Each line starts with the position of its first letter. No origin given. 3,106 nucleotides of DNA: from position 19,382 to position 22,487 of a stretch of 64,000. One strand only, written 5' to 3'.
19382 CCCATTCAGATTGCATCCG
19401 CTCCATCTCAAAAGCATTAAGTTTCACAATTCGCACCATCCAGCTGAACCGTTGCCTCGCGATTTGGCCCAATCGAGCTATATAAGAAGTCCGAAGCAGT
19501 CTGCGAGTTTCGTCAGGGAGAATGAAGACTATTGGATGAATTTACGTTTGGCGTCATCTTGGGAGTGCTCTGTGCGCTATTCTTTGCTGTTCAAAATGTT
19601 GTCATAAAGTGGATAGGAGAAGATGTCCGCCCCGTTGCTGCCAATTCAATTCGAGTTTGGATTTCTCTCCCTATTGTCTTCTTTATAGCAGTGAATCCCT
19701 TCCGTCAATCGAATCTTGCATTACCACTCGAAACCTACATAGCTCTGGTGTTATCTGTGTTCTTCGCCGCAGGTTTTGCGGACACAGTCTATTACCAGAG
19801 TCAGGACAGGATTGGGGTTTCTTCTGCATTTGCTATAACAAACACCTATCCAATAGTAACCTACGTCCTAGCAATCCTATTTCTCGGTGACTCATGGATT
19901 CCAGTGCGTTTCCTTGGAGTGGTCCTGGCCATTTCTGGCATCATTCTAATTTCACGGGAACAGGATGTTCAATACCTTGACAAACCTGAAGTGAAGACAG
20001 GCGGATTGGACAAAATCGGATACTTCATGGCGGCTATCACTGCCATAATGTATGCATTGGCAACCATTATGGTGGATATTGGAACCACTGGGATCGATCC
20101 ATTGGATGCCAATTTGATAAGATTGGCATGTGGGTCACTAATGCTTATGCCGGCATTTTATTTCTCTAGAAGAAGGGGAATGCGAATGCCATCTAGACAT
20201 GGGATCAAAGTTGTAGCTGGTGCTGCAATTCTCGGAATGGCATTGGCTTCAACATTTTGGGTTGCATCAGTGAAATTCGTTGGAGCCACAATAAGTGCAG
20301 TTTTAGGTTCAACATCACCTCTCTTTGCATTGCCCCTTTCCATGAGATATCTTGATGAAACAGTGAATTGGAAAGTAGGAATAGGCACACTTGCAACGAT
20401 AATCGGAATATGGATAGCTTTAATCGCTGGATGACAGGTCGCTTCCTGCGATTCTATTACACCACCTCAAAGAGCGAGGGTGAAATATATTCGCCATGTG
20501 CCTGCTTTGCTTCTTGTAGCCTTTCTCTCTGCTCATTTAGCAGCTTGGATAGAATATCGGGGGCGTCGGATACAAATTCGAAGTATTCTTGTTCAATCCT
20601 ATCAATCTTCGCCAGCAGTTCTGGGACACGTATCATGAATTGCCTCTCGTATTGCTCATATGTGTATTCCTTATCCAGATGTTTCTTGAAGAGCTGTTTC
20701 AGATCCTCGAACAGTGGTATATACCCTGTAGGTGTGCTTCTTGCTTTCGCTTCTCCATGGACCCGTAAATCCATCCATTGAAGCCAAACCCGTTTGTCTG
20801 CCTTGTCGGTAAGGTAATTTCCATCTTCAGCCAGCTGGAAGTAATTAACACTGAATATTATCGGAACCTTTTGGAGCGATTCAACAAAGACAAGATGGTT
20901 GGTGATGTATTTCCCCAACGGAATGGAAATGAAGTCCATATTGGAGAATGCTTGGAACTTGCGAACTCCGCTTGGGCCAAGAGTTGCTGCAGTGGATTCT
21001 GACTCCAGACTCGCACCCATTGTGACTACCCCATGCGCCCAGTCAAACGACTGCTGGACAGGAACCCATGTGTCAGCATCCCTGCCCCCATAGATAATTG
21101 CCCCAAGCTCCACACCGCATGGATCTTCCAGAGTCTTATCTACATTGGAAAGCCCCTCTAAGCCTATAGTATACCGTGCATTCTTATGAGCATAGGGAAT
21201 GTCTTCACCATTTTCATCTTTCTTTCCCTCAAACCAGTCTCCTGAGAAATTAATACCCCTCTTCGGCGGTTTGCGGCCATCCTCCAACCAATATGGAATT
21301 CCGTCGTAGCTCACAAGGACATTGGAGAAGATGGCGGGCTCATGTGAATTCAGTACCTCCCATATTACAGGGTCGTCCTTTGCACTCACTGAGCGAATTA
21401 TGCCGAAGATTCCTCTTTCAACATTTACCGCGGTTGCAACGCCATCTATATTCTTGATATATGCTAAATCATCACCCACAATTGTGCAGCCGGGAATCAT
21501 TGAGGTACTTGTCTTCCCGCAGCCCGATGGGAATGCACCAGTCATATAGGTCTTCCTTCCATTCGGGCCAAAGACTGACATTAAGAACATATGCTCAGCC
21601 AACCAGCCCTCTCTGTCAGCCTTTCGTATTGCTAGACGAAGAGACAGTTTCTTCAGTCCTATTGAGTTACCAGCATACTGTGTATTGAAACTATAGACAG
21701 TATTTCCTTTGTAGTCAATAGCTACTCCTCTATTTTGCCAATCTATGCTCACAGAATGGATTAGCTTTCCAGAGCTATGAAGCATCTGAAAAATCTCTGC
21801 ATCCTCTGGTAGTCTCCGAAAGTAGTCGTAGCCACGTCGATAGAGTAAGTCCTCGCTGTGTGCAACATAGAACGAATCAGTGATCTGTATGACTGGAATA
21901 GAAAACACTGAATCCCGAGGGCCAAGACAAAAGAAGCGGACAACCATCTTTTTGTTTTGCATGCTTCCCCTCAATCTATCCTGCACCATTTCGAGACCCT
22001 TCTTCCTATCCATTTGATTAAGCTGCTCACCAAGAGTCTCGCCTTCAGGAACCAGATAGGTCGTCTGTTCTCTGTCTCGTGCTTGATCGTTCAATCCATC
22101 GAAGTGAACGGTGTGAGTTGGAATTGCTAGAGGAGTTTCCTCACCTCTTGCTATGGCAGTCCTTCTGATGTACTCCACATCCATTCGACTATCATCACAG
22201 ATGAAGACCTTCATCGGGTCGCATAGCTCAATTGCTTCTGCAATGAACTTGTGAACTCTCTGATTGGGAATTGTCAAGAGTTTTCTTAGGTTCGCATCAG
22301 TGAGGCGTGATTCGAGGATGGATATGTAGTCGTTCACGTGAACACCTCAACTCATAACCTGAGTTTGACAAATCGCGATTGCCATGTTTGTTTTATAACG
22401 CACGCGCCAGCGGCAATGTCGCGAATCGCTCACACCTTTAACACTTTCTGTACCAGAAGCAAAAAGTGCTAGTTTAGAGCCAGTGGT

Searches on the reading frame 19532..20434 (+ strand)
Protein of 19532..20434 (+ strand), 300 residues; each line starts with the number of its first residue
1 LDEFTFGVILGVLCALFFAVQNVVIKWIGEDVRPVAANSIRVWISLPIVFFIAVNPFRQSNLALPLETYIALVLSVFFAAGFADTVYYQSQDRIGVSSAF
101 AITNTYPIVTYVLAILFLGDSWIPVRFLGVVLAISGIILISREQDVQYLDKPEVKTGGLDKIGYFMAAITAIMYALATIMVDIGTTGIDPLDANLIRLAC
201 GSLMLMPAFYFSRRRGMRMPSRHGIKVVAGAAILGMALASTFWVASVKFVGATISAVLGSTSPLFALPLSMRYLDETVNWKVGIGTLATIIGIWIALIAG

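Call 38: search_protein_families(library=pfam, proteins=[window:19532-20434:+], max_evalue=0.00001)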
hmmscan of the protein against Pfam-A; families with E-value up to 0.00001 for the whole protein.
window:19532-20434:+ (300 aa): 1 family
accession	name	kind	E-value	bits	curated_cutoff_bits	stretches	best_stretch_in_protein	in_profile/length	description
PF00892.27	EamA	-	3.9e-39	134.4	28.2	2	162-297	2-134/135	EamA-like transporter family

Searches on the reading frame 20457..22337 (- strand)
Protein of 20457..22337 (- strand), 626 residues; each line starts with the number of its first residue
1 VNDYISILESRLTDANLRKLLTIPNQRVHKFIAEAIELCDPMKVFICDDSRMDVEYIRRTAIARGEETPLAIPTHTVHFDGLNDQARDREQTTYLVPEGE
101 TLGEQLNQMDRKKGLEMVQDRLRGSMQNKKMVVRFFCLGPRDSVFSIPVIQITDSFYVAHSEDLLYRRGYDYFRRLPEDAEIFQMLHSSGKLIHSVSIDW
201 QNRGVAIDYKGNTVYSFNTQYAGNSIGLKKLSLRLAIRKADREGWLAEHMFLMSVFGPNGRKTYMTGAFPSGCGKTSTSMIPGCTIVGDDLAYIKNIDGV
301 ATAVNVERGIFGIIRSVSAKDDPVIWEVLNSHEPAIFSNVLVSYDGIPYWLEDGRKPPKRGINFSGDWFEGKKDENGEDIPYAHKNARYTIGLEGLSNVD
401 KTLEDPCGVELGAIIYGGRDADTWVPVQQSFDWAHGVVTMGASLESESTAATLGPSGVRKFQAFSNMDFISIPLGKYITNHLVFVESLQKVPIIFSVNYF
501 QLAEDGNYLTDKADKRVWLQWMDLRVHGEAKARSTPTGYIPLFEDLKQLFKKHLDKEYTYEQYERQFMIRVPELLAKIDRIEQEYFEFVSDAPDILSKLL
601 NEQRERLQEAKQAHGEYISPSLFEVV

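Call 38: search_protein_families(library=pfam, proteins=[window:20457-22337:-], max_evalue=0.00001)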
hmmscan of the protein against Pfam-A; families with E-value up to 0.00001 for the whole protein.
window:20457-22337:- (626 aa): 2 families
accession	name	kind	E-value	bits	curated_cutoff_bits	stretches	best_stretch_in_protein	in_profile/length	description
PF00821.23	PEPCK_GTP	-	1.9e-100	336.5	23.8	1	245-606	1-357/357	Phosphoenolpyruvate carboxykinase C-terminal P-loop domain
PF17297.7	PEPCK_N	-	1.1e-58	198.9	23.8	1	30-240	1-217/218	Phosphoenolpyruvate carboxykinase N-terminal domain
